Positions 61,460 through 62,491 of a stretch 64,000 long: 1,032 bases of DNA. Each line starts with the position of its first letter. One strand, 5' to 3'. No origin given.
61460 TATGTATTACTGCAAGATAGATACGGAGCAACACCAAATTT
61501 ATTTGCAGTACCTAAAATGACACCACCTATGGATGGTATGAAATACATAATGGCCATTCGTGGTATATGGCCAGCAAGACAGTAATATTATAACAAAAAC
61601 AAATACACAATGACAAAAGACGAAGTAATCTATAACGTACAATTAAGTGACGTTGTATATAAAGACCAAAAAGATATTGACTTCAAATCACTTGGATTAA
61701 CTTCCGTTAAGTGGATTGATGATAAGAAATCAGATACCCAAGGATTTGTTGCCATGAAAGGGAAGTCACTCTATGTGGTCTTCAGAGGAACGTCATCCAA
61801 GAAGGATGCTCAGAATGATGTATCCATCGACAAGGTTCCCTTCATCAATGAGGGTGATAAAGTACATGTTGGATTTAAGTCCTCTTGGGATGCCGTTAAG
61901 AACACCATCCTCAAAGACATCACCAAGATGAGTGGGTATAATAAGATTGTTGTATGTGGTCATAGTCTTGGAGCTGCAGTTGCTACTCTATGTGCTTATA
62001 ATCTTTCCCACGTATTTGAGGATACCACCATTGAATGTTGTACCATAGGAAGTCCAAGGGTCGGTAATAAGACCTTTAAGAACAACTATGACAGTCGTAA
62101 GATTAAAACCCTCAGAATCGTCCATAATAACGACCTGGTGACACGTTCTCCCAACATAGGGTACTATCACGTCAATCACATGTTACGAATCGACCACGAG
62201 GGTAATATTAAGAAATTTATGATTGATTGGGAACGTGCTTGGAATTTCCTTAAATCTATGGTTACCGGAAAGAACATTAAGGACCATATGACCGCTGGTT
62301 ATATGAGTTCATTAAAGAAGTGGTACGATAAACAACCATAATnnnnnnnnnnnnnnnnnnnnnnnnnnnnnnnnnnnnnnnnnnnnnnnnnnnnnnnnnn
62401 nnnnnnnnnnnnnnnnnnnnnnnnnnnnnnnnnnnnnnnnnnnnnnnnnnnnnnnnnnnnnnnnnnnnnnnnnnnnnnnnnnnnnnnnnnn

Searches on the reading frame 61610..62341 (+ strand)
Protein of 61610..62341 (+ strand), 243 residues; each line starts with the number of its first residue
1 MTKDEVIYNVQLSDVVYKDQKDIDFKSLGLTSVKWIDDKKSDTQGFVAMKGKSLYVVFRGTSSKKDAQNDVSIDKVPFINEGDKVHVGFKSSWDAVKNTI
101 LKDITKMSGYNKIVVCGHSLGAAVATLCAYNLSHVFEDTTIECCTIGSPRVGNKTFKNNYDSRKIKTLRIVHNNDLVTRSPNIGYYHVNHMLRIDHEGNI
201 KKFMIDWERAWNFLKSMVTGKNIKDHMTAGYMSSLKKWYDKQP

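Call 10: search_protein_families(library=pfam, proteins=[window:61610-62341:+], max_evalue=0.01)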
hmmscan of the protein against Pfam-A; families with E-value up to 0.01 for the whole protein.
window:61610-62341:+ (243 aa): 6 families
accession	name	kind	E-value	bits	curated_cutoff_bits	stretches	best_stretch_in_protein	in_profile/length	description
PF01764.32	Lipase_3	-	7.8e-31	107.3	22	1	55-183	1-138/140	Lipase (class 3)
PF11187.14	Mbeg1-like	-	0.0016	18.4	21.1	1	100-176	74-150/224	Mbeg1-like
PF01083.28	Cutinase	-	0.0018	18.7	25.9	1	98-191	66-158/173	Cutinase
PF02230.22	Abhydrolase_2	-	0.0029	17.9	23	1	85-146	79-140/217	Phospholipase/Carboxylesterase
PF07819.20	PGAP1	-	0.0037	17.5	24.3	1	104-229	83-202/233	PGAP1-like alpha/beta domain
PF05057.20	DUF676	-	0.0052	16.8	20.3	1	69-172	35-149/217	Putative serine esterase (DUF676)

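Call 11: search_protein_families(library=phrogs, proteins=[window:61610-62341:+], max_evalue=0.001)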
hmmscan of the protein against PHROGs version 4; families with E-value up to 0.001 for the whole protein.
window:61610-62341:+ (243 aa): 1 family
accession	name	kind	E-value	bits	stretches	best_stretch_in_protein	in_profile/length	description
phrog_21992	-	other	3.6e-18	67.1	1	48-197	41-186/213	esterase/lipase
